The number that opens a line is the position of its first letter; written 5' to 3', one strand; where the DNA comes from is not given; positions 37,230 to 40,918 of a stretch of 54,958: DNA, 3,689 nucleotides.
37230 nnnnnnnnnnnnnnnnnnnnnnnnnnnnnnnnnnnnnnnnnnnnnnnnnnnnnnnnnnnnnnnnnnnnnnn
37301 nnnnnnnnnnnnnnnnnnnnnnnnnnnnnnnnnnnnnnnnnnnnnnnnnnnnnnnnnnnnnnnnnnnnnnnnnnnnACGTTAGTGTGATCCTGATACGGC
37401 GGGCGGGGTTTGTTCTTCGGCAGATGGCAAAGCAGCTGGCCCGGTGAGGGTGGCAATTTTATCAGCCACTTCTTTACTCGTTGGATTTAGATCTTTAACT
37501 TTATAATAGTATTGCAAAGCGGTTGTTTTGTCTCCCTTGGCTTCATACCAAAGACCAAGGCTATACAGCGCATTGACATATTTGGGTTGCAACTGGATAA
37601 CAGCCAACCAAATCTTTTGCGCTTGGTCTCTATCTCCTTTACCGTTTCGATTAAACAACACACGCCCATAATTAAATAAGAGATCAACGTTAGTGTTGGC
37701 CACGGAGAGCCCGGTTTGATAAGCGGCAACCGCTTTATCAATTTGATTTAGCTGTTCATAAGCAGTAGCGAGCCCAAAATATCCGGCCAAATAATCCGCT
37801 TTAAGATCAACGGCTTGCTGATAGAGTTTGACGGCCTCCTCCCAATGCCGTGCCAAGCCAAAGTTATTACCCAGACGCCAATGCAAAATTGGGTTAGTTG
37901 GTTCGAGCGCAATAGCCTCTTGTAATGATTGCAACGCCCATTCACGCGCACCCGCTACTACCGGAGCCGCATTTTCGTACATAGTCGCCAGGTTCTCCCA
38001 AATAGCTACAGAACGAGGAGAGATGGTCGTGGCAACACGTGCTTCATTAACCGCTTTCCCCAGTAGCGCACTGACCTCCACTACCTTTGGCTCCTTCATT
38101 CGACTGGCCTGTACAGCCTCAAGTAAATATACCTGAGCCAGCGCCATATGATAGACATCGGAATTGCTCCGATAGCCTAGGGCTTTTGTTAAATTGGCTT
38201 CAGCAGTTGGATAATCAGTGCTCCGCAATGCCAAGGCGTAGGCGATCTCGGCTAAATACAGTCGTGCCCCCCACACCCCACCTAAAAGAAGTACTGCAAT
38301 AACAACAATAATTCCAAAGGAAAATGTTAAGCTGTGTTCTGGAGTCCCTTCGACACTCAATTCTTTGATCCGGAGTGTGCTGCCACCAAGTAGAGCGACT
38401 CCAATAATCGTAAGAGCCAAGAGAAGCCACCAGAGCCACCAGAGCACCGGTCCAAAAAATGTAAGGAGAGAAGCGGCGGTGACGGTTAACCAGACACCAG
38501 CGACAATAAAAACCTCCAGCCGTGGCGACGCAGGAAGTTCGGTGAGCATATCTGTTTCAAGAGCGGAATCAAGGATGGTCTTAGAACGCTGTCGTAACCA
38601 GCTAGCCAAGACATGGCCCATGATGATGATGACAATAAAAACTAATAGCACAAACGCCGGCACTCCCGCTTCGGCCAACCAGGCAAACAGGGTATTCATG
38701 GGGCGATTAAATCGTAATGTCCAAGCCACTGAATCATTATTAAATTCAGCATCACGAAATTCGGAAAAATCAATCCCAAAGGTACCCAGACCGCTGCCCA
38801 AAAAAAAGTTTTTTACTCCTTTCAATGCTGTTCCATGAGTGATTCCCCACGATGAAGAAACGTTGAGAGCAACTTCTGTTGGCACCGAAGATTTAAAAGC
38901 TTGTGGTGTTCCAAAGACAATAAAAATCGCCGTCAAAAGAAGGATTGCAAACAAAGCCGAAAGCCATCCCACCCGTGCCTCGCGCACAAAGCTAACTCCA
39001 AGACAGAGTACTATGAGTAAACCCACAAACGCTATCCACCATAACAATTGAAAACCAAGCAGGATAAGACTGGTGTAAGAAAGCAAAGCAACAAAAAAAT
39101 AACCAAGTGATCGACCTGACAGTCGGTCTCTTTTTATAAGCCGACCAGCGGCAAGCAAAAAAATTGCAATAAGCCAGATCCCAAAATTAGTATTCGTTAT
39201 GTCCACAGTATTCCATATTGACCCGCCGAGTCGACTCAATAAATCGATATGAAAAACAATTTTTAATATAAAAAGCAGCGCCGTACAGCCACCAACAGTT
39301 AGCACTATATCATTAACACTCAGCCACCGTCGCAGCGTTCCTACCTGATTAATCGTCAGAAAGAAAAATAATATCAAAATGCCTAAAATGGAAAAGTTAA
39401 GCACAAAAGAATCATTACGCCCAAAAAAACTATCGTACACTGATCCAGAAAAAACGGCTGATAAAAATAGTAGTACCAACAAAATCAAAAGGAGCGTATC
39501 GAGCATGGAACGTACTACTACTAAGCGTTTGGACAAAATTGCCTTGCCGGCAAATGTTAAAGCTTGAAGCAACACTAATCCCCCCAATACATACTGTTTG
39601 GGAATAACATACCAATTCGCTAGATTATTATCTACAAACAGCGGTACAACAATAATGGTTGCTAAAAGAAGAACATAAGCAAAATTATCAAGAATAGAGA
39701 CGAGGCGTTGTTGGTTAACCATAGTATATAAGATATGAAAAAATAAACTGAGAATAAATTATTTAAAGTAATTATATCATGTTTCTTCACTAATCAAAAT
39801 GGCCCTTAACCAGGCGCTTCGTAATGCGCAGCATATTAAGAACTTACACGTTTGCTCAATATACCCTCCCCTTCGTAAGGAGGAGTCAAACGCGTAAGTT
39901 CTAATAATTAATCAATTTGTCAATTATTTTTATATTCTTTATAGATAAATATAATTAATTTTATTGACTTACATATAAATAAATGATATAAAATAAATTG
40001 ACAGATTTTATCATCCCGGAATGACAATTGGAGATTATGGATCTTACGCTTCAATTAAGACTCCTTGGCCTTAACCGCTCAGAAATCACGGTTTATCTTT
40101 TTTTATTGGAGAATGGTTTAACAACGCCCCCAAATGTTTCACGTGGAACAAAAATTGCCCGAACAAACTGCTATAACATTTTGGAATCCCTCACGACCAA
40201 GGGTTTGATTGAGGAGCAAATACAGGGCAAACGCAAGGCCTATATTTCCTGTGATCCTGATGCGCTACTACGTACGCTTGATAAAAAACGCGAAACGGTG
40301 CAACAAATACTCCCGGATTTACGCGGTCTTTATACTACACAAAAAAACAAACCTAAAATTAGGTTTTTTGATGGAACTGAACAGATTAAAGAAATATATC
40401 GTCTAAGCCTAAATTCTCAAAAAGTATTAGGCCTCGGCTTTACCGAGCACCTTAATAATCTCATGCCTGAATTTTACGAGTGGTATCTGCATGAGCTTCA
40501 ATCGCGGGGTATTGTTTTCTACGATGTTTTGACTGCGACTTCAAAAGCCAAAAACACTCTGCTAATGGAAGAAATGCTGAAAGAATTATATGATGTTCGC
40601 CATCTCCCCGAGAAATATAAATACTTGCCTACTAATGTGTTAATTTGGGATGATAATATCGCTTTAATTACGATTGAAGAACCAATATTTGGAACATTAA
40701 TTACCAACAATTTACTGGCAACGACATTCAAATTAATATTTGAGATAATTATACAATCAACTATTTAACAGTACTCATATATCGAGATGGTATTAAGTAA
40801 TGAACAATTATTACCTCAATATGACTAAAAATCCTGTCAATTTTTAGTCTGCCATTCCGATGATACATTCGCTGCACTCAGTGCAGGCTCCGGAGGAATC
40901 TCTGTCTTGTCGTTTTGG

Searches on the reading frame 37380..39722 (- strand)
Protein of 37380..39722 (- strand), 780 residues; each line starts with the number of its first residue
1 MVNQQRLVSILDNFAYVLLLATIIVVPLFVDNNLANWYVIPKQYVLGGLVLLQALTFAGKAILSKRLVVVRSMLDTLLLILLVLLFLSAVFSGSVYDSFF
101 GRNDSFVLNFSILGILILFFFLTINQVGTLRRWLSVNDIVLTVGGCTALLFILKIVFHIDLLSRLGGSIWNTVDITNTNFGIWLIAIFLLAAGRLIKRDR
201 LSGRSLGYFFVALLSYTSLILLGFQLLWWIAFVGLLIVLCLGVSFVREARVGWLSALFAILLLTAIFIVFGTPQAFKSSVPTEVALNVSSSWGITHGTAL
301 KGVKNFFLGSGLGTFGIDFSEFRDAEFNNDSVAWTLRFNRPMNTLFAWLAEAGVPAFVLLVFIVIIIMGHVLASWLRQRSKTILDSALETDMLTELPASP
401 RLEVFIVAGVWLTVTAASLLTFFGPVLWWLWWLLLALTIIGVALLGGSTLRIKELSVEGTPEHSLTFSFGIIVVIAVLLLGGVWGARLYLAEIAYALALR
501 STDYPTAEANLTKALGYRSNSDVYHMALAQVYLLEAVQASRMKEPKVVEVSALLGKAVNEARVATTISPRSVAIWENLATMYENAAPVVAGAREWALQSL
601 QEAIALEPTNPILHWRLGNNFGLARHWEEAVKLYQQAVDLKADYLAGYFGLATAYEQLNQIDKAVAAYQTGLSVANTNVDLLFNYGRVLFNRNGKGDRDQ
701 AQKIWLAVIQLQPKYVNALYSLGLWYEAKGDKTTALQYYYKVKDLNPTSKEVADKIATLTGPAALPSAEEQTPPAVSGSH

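Call 3: search_protein_families(library=pfam, proteins=[window:37380-39722:-], max_evalue=1)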
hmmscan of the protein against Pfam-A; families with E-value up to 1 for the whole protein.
window:37380-39722:- (780 aa): 16 families
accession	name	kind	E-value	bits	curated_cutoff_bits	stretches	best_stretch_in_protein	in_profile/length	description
PF13414.12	TPR_11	-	3e-19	68.9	26.8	4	627-658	10-41/42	TPR repeat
PF07719.23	TPR_2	-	4.1e-13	48.8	27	3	647-677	3-33/34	Tetratricopeptide repeat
PF00515.34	TPR_1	-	6.9e-13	48.3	27.8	2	647-674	3-30/34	Tetratricopeptide repeat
PF13431.12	TPR_17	-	6.7e-12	45.1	24.4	2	706-737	3-34/34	Tetratricopeptide repeat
PF13432.12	TPR_16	-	6.6e-11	42.9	32.7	3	695-749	10-64/65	Tetratricopeptide repeat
PF13181.12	TPR_8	-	9.1e-10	38.4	25.7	2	648-677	4-33/34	Tetratricopeptide repeat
PF13174.12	TPR_6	-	8.3e-09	36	26.3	2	718-749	2-33/33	Tetratricopeptide repeat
PF23914.1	TPR_CcmH_CycH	-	1.7e-08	34.9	42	1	651-749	56-154/158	Cytochrome c-type biogenesis protein H TPR domain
PF13428.12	TPR_14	-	1.9e-08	34.6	23.5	1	647-687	3-43/44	Tetratricopeptide repeat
PF14559.12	TPR_19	-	2.6e-08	34.5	25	1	626-673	6-53/68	Tetratricopeptide repeat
PF13176.12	TPR_7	-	7.9e-07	29.1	27.9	1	718-741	1-24/36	Tetratricopeptide repeat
PF13424.12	TPR_12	-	1.5e-06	28.7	30.1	2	624-675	16-75/77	Tetratricopeptide repeat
PF13371.12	TPR_9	-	0.00048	20.5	35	1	625-678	9-62/73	Tetratricopeptide repeat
PF04212.24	MIT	-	0.11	13.1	30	0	625-640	18-33/66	MIT (microtubule interacting and transport) domain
PF00430.23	ATP-synt_B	-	0.17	12.4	28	0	356-389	8-41/132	ATP synthase B/B' CF(0)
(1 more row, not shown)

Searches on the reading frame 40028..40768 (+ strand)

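Call 3: search_protein_families(library=pfam, proteins=[window:40028-40768:+], max_evalue=1)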
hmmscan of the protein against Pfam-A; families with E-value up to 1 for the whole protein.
window:40028-40768:+ (246 aa): 7 families
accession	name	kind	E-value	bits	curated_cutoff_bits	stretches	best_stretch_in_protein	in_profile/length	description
PF01978.25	TrmB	-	9.4e-13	48.3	25.6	1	10-77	1-67/68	Sugar-specific transcriptional regulator TrmB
PF21984.2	DnaD_N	-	0.018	15.7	27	1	13-64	12-68/101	DnaD N-terminal domain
PF13412.12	HTH_24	-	0.03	14.3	21.9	1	16-62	2-48/48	Winged helix-turn-helix DNA-binding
PF12802.13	MarR_2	-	0.036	14.7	27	1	13-64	1-53/61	MarR family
PF24409.1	wHTH-PRTase_assc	-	0.066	13.7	27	1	22-64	2-44/83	wHTH-PRTase associated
PF03551.20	PadR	-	0.11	12.9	27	1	41-72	27-63/75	Transcriptional regulator PadR-like family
PF07106.19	TBPIP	-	0.12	12.7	22.8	1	42-73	29-60/62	TBPIP/Hop2 winged helix domain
